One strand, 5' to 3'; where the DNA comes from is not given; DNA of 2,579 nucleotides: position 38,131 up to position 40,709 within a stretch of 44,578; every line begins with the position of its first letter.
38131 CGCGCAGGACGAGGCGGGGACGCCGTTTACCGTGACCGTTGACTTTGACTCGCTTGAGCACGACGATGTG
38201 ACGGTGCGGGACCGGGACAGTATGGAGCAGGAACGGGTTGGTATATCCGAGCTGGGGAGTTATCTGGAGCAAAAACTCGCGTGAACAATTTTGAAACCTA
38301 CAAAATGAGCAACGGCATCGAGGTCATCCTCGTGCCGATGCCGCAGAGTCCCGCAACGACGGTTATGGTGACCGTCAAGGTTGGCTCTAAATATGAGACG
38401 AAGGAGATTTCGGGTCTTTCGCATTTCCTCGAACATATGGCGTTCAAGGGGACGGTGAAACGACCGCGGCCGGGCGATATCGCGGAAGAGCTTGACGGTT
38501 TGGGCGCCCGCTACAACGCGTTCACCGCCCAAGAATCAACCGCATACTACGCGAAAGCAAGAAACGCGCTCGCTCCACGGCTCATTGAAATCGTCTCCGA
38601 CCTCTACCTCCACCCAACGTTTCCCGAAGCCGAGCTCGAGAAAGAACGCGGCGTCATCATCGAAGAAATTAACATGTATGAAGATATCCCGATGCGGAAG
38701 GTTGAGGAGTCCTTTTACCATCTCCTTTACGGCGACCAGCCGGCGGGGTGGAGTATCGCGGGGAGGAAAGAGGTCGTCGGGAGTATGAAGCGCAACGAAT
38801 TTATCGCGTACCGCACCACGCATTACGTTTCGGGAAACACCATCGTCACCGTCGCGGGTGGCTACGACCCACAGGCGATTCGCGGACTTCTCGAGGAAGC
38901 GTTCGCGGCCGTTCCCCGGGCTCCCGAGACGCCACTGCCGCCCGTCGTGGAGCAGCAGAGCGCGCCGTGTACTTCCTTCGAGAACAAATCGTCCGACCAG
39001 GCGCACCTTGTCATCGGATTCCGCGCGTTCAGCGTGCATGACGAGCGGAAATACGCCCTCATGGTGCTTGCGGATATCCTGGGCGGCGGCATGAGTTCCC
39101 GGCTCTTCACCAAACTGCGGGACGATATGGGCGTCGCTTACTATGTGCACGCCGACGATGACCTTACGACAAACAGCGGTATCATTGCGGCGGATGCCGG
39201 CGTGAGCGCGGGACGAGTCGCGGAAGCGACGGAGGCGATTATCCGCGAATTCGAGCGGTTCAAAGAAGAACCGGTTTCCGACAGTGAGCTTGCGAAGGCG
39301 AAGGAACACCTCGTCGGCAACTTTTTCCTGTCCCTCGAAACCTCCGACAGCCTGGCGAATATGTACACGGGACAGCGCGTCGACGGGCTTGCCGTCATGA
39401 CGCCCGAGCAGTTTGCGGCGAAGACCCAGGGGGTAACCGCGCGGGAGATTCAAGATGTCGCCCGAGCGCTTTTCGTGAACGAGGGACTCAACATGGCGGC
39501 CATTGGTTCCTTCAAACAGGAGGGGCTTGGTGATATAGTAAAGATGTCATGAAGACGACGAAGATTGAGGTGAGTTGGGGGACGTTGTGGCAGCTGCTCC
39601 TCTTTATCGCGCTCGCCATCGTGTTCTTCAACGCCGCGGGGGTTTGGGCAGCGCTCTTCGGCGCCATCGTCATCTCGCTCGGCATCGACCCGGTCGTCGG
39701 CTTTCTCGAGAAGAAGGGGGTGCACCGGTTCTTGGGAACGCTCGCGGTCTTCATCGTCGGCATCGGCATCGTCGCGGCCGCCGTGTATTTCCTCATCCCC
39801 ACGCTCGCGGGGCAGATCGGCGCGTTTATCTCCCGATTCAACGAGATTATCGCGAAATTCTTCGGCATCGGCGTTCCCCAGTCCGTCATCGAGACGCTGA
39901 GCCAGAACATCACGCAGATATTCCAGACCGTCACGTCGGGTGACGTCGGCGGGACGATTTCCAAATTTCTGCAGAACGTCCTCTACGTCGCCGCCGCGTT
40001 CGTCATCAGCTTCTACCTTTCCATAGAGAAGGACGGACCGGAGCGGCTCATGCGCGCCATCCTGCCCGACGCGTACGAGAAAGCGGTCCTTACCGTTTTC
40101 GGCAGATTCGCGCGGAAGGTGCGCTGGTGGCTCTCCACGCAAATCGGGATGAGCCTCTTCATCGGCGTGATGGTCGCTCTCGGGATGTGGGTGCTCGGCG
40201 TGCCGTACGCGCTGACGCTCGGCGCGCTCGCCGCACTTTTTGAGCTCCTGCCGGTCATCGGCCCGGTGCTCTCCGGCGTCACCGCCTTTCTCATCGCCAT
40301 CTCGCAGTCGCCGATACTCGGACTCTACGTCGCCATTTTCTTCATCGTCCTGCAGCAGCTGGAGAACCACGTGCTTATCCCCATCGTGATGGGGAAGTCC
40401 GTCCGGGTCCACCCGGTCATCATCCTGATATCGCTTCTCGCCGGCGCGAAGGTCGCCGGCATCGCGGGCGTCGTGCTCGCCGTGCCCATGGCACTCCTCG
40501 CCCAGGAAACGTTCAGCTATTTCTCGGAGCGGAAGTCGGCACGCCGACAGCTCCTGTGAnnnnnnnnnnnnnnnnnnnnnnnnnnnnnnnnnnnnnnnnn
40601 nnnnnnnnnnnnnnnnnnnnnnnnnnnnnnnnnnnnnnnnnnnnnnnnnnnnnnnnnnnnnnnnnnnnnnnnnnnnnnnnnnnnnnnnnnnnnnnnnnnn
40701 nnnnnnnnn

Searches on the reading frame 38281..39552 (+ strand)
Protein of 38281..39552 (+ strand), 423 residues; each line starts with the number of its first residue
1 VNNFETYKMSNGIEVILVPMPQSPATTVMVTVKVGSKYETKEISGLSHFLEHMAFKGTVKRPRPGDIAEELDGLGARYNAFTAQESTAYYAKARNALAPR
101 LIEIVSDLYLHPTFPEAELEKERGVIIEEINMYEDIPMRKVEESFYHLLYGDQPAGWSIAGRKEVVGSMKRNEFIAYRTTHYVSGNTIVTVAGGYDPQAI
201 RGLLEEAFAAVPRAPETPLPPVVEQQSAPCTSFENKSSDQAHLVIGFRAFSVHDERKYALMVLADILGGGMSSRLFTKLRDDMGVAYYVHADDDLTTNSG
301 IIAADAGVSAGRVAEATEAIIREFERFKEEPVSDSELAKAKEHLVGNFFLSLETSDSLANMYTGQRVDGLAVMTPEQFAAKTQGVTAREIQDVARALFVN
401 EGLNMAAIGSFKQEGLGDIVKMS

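Call 6: search_protein_families(library=pfam, proteins=[window:38281-39552:+])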
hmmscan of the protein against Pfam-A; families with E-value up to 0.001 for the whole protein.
window:38281-39552:+ (423 aa): 2 families
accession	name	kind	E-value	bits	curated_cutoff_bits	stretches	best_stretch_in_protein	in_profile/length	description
PF00675.25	Peptidase_M16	-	2.2e-34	118.9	22.3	1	15-160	2-146/149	Insulinase (Peptidase family M16)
PF05193.26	Peptidase_M16_C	-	2.5e-34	119.1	23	1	169-343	2-180/181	Peptidase M16 inactive domain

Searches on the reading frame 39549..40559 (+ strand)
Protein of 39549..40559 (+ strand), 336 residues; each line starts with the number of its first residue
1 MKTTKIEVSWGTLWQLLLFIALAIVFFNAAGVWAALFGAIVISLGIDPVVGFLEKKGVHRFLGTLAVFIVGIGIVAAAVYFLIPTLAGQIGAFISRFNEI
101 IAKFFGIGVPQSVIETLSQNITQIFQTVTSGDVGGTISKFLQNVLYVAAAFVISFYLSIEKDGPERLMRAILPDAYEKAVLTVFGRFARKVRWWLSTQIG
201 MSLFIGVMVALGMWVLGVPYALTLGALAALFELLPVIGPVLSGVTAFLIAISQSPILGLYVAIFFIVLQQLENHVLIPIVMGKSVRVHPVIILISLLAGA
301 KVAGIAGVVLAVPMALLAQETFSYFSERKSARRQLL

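Call 6: search_protein_families(library=pfam, proteins=[window:39549-40559:+])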
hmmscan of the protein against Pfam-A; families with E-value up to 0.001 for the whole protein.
window:39549-40559:+ (336 aa): 1 family
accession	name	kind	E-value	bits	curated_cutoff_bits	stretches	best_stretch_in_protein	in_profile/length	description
PF01594.21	AI-2E_transport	-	2.1e-50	172.2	34.3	1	15-323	3-324/327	AI-2E family transporter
